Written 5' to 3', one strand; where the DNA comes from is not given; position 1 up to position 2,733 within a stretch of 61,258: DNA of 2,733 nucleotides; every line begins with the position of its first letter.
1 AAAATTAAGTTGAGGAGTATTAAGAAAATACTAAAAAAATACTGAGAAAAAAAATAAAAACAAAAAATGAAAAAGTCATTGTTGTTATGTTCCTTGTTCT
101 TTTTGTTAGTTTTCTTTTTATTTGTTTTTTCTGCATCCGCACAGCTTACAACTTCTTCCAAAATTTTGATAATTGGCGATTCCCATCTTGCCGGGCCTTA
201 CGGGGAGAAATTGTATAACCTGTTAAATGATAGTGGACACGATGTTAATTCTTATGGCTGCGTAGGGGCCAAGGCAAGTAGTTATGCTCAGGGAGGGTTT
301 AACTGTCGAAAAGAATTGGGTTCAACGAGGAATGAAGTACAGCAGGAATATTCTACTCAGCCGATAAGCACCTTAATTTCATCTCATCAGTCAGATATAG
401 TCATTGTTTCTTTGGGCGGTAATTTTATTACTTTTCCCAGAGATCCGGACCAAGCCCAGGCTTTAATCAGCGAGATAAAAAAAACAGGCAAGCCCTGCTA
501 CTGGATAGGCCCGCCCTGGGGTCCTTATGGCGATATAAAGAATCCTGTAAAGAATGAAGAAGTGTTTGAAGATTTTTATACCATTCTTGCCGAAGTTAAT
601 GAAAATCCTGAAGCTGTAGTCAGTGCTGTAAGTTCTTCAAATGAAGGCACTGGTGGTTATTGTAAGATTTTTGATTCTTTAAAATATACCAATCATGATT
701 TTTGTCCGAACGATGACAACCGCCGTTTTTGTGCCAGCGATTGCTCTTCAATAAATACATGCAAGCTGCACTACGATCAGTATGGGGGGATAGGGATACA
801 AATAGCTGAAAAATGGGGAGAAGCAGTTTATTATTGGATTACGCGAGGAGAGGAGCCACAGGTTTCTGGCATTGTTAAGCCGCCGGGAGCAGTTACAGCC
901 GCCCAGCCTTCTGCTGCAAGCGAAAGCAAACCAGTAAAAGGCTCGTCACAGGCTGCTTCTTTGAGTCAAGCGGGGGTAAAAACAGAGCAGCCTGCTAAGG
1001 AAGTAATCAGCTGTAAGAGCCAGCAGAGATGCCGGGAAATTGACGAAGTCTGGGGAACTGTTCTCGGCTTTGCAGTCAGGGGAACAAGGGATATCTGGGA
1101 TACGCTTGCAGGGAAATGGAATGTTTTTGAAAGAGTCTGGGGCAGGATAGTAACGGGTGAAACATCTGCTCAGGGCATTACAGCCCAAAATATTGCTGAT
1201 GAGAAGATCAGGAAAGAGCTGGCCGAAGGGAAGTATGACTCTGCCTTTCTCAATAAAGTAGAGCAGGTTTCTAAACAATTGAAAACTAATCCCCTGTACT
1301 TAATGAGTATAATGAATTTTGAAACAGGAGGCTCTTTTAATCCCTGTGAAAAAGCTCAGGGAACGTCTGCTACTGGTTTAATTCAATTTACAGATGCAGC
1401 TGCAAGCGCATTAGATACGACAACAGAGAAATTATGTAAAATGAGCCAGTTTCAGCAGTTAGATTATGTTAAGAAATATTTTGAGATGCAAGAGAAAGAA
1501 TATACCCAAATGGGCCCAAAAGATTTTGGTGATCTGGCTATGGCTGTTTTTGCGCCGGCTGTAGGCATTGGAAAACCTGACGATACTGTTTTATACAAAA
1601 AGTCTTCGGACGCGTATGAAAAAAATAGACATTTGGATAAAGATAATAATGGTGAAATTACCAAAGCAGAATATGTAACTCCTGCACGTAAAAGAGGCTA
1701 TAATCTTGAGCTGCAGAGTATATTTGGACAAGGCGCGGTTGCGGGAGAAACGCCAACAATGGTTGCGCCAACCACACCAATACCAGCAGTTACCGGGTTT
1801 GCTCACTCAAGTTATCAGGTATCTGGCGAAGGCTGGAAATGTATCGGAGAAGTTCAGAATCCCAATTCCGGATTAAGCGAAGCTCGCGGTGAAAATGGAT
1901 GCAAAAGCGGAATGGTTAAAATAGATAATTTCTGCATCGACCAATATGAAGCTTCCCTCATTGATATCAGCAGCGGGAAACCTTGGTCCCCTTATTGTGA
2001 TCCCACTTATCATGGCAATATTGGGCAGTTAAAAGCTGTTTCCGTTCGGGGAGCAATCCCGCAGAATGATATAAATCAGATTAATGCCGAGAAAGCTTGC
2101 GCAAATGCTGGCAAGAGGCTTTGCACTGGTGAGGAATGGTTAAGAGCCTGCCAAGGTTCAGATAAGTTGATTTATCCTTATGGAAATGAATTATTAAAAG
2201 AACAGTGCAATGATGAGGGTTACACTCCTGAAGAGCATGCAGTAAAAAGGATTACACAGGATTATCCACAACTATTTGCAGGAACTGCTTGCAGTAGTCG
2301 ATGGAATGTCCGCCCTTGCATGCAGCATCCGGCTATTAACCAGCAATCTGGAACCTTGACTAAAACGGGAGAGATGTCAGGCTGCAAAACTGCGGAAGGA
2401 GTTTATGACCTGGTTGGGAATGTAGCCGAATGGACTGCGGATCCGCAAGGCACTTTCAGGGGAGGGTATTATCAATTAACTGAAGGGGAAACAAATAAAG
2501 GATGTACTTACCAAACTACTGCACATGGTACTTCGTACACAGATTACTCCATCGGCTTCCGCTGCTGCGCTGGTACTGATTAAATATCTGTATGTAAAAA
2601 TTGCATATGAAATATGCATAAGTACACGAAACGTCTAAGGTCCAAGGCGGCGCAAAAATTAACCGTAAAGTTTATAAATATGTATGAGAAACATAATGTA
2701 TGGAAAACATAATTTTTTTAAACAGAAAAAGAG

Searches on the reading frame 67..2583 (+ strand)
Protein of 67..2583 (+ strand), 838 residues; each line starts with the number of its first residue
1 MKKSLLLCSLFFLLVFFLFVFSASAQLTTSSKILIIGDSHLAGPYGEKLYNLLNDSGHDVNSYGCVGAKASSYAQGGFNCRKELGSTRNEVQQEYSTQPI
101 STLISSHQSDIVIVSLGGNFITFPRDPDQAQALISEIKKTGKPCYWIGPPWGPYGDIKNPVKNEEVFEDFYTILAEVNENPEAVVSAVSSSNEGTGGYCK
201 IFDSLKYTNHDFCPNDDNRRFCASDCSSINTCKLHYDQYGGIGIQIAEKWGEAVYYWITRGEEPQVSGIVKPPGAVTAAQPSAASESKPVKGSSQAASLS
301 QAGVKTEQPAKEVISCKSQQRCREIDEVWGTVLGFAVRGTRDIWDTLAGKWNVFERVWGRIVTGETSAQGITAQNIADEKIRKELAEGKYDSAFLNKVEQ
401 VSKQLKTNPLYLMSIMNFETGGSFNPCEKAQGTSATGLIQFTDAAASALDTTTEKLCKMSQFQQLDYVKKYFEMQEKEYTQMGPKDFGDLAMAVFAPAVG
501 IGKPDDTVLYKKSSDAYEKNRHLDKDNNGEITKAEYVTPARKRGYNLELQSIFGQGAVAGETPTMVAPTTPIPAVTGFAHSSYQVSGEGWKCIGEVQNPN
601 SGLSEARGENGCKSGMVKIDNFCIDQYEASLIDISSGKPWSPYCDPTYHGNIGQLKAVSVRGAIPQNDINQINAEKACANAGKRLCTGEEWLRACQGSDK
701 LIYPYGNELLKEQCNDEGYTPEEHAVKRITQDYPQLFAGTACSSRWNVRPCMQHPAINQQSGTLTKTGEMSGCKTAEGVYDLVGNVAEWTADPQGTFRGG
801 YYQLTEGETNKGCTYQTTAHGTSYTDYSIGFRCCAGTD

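Call 13: search_protein_families(library=pfam, proteins=[window:67-2583:+])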
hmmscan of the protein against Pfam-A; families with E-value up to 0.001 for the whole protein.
window:67-2583:+ (838 aa): 1 family
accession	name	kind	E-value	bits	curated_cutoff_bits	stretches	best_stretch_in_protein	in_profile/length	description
PF03781.23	FGE-sulfatase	-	6.6e-12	46.1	23.3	1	577-815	36-214/255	Sulfatase-modifying factor enzyme 1-like domain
